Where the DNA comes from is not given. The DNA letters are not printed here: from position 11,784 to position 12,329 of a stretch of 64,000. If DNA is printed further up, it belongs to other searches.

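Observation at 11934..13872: An 82-aa Nas2/PSMD9 N-domain-only protein sits directly upstream of a site-2 protease gene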

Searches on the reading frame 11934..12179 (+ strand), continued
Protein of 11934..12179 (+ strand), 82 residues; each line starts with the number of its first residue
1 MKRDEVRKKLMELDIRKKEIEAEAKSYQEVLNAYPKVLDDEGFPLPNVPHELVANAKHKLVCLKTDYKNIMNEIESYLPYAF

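Call 37: find_homologous_proteins(query=A3, max_evalue=0.01)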
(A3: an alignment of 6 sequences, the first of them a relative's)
Query A3 (6 sequences) (82 aa, profile of the alignment): 16 proteins with E <= 0.01 among 2004 candidates.
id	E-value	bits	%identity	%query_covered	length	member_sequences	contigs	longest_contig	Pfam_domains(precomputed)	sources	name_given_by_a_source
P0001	7.0e-41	156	93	100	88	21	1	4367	PF18265.7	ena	-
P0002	3.0e-40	154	91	100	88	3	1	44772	PF18265.7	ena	-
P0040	2.5e-37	144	61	100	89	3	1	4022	PF18265.7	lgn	-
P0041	5.7e-34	134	51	94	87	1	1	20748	PF18265.7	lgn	-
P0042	6.6e-33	130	44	95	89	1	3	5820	PF18265.7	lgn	-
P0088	2.9e-9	55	35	91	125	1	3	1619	PF18265.7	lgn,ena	-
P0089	1.4e-6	46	37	95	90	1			PF18265.7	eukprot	eukprot:Polyplicarium_translucidae@DN4128_c0_g1_i1.p2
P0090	1.4e-6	46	41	48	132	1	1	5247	PF18265.7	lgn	-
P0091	2.8e-6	45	44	41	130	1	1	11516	PF18265.7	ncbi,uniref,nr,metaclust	ncbi:26S Proteasome non-ATPase regulatory subunit 9, putative [Eimeria mitis]|uniref:26S Proteasome 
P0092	3.0e-6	45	36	51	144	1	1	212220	PF18265.7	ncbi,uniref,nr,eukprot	ncbi:26S Proteasome non-ATPase regulatory subunit 9, putative [Eimeria tenella]|uniref:26S Proteasom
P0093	3.3e-6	45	38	51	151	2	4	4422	PF18265.7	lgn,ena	-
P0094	7.6e-5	40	42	52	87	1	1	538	PF18265.7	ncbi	-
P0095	1.3e-4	40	39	61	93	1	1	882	PF18265.7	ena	-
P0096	2.0e-4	39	35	52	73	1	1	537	PF18265.7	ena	-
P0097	4.5e-4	38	33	73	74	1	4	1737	PF18265.7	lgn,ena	-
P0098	4.8e-4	38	33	73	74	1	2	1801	PF18265.7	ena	-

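Call 45: search_solved_structures(query=A4, max_evalue=0.01, show_alignments=3)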
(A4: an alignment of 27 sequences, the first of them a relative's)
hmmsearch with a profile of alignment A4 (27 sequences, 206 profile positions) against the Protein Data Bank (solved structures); distinct sequences matched with E-value up to 0.01: 200 (the best 60 are shown).
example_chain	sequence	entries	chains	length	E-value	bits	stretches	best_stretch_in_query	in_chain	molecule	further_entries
36ax_R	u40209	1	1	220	1.6e-46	162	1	9-205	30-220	Probable 26S proteasome regulatory subunit p27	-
4o06_A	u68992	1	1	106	1.5e-24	90.3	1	112-205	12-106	Probable 26S proteasome regulatory subunit p27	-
4kfv_A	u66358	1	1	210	1.8e-17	67.1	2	124-202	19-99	Golgi reassembly-stacking protein 1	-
4rey_A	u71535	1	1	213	2.3e-17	66.7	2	124-202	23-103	Golgi reassembly-stacking protein 1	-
3whj_A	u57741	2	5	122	1.9e-16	63.8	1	9-98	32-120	Probable 26S proteasome regulatory subunit p27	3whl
5h3j_A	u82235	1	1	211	8.6e-16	61.6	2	122-202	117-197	Golgi reassembly-stacking protein 2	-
4kfw_A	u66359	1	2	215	9.4e-16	61.5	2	122-202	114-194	Golgi reassembly stacking protein 2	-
3rle_A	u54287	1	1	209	9.6e-16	61.5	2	122-202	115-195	Golgi reassembly-stacking protein 2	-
5gmi_A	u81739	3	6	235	1.3e-15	61.1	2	122-202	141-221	Golgi reassembly-stacking protein 2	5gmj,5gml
4edj_A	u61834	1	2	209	3.1e-15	59.8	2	122-202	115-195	Golgi reassembly-stacking protein 2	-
3wkl_A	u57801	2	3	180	6.1e-14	55.6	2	122-191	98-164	Putative Zinc Metalloprotease AQ_1964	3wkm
7cqd_A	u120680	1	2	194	8.2e-13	51.9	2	122-191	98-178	Putative zinc metalloprotease aq_1964,PA14 from Podoplanin,Putative zinc metalloprotease a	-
9j83_A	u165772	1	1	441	1.3e-12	51.3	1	122-191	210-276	Putative zinc metalloprotease aq_1964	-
9j82_A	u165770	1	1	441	1.3e-12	51.3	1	122-191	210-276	Putative zinc metalloprotease aq_1964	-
7cqc_A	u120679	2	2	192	3.1e-12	50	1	122-191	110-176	Putative zinc metalloprotease aq_1964,PA14 from Podoplanin,Putative zinc metalloprotease a | Putative zinc metalloprotease aq_1964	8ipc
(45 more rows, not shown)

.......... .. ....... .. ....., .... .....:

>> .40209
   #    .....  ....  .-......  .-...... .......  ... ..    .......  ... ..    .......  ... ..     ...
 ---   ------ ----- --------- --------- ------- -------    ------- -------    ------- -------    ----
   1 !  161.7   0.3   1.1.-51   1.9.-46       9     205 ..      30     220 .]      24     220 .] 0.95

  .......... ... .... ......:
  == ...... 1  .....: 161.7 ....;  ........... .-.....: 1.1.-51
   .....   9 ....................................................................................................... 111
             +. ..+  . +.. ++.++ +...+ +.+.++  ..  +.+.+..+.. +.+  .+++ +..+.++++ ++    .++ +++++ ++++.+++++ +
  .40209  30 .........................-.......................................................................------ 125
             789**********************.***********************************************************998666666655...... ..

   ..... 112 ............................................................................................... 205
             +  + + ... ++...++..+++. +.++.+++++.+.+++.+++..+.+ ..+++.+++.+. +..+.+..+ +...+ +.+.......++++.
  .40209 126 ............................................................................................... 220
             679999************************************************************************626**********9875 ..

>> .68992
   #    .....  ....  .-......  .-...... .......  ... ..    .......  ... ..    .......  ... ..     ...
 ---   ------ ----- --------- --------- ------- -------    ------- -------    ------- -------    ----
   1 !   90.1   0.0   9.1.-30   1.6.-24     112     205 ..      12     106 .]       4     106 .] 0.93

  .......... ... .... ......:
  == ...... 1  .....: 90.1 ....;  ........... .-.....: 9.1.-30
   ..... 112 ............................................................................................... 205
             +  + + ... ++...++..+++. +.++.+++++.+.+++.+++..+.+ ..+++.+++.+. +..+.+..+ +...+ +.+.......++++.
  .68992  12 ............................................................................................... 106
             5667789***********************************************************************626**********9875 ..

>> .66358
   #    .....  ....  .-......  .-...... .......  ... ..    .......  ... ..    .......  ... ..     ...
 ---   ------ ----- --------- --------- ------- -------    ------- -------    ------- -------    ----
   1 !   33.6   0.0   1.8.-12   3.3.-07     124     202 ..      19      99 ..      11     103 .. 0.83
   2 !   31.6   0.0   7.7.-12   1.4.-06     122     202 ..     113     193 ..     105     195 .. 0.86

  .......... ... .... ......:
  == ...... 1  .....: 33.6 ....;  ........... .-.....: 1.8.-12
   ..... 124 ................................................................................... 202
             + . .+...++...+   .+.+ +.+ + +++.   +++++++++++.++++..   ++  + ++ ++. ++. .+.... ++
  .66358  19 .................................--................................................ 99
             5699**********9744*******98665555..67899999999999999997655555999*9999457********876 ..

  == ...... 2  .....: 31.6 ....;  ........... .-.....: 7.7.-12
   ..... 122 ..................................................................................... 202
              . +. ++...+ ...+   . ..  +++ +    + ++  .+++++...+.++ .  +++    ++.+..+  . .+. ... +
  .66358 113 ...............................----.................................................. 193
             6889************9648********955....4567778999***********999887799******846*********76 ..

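Call 54: find_encoding_contigs(protein=P0044, flank=4000, max_places=1)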
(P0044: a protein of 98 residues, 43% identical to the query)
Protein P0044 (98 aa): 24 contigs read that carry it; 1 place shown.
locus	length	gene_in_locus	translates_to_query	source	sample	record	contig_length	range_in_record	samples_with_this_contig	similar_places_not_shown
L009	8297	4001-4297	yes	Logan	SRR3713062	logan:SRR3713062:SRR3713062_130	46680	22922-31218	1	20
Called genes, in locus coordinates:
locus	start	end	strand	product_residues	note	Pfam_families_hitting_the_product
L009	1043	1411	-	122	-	PF05175:MTS (weak)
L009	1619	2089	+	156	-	PF16205:Ribosomal_S17_N, PF00366:Ribosomal_S17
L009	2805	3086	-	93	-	-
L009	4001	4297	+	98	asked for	PF18265:Nas2_N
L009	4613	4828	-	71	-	-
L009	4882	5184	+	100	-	-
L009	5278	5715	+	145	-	PF22675:KH-I_KHDC4-BBP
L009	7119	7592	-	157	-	-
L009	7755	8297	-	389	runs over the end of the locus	-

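Call 61: search_solved_structures(query=A3, max_evalue=10, show_alignments=3)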
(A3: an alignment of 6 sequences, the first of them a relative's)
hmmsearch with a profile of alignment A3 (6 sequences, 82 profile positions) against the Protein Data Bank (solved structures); distinct sequences matched with E-value up to 10: 27.
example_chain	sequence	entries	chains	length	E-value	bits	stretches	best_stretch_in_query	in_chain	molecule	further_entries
3whj_A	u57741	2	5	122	0.0011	22.2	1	9-82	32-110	Probable 26S proteasome regulatory subunit p27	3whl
36ax_R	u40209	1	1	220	0.0037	20.5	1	9-81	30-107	Probable 26S proteasome regulatory subunit p27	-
1c0a_A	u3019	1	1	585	0.3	14.3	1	4-47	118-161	ASPARTYL TRNA SYNTHETASE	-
1eqr_A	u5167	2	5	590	0.31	14.3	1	4-47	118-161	ASPARTYL-TRNA SYNTHETASE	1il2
6e2j_A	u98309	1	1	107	0.31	14.3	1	5-57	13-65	Keratin, type II cytoskeletal 1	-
6ec0_A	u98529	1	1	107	0.31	14.3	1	5-57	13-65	Keratin 1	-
7o37_d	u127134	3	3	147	0.4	13.9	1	33-64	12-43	Cytochrome c oxidase subunit 4 isoform 1, mitochondrial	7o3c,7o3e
8pw5_q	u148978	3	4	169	0.43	13.8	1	33-64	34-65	Cytochrome c oxidase subunit 4 isoform 1, mitochondrial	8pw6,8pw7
4kzk_A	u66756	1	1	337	0.58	13.4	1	21-54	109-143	L-arabinose ABC transporter, periplasmic L-arabinose-binding protein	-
9s4c_A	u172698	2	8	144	0.8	13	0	19-70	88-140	Sulerythrin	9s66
1j30_A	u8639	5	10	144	1.4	12.2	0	19-69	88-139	144aa long hypothetical rubrerythrin | Sulerythrin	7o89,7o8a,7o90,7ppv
7ppt_A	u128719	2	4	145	1.4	12.2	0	19-69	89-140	Sulerythrin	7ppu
7o8d_A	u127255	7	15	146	1.4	12.2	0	19-69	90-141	Sulerythrin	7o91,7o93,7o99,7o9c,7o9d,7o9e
9s4o_A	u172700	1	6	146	1.4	12.2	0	19-69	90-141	Sulerythrin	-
9s59_A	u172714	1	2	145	1.5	12.1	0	19-69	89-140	Sulerythrin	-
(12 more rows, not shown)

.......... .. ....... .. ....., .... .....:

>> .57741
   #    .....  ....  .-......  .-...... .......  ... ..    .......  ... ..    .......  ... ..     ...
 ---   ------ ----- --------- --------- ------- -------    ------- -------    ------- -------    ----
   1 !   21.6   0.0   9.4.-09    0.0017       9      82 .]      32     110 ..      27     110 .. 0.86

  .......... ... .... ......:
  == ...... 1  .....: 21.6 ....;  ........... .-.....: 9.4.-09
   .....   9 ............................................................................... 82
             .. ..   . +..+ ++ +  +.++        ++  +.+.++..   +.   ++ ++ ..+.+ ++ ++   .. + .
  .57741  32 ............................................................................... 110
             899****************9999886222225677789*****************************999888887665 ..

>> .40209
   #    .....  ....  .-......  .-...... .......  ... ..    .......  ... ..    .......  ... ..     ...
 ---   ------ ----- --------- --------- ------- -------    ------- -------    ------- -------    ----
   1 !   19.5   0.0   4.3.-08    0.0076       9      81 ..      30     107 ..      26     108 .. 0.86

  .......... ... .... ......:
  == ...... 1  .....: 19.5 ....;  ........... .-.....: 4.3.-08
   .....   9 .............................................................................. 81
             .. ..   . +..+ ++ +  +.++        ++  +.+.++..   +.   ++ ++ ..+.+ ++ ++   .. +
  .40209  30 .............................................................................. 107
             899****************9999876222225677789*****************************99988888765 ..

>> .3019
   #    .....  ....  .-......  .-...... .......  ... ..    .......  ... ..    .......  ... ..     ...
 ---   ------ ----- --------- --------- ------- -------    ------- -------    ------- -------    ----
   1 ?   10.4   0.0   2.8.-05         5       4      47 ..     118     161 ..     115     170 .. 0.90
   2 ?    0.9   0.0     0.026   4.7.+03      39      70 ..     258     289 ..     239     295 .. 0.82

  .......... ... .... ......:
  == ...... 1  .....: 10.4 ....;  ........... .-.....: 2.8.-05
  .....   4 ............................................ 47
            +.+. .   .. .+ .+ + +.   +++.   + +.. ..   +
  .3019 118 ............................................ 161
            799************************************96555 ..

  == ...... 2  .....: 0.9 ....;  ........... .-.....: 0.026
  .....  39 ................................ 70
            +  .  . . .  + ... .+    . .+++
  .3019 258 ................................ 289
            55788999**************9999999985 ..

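Call 62: search_protein_families(library=pfam, proteins=[L007:2-730:+, L006:1094-2530:+, L006:2623-3966:+, L006:4277-5818:+, L006:272-535:-, L004:7169-7681:+, L004:9711-11303:-, L005:4691-5086:-, L005:3619-4686:-, L005:2717-3607:-], max_evalue=0.01)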
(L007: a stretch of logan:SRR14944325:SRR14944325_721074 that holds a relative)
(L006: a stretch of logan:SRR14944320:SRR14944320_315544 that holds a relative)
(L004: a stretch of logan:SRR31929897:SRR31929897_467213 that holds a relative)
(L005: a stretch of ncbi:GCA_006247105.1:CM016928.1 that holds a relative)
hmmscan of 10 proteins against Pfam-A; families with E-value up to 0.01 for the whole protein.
L007:2-730:+ (242 aa): 0 families

L006:1094-2530:+ (479 aa): 0 families

L006:2623-3966:+ (448 aa): 0 families

L006:4277-5818:+ (514 aa): 0 families

L006:272-535:- (88 aa): 0 families

L004:7169-7681:+ (171 aa): 1 family
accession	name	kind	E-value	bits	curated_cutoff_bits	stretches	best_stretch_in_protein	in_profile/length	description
PF01974.23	tRNA_int_endo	-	5.7e-15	55.6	27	1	63-138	4-79/85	tRNA intron endonuclease, catalytic C-terminal domain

L004:9711-11303:- (531 aa): 1 family
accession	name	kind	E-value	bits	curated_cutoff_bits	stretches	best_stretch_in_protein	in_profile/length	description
PF00118.29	Cpn60_TCP1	-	3.5e-147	491.5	34.3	1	31-527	1-488/490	TCP-1/cpn60 chaperonin family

L005:4691-5086:- (131 aa): 0 families

L005:3619-4686:- (355 aa): 0 families

L005:2717-3607:- (296 aa): 0 families

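Call 63: list_cluster_members(proteins=[L004:9711-11303:-, L004:7770-9641:+, L004:7169-7681:+, L006:1094-2530:+, L006:2623-3966:+, L005:6274-7860:+])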
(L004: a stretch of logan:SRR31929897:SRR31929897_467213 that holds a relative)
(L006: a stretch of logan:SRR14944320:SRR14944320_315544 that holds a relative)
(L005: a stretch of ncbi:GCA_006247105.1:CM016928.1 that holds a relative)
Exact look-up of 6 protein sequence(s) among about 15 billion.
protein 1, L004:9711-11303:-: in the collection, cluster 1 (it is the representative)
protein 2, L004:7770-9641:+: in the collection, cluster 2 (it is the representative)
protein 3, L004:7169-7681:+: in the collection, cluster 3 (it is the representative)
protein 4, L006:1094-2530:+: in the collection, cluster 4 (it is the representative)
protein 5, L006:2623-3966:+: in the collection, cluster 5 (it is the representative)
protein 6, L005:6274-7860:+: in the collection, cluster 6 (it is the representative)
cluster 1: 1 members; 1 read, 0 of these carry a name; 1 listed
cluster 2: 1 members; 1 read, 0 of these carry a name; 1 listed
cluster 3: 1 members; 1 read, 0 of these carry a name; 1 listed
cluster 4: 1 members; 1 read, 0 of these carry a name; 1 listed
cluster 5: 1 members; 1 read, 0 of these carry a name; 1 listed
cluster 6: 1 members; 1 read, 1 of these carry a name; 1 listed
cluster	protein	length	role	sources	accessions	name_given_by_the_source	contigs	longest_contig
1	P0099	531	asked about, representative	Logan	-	-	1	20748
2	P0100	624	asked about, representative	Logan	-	-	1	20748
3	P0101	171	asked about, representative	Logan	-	-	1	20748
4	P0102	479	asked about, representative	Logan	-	-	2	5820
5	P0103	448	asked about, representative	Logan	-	-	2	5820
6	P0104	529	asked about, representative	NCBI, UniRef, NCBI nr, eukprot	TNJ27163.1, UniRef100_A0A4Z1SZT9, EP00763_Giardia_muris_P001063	hypothetical protein GMRT_11049 [Giardia muris] | Endopeptidase S2P n=1 Tax=Giardia muris TaxID=5742 RepID=A0A4Z1SZT9_GIAMU | TNJ27163.1 hypothetical protein GMRT_11049 [Giardia muris]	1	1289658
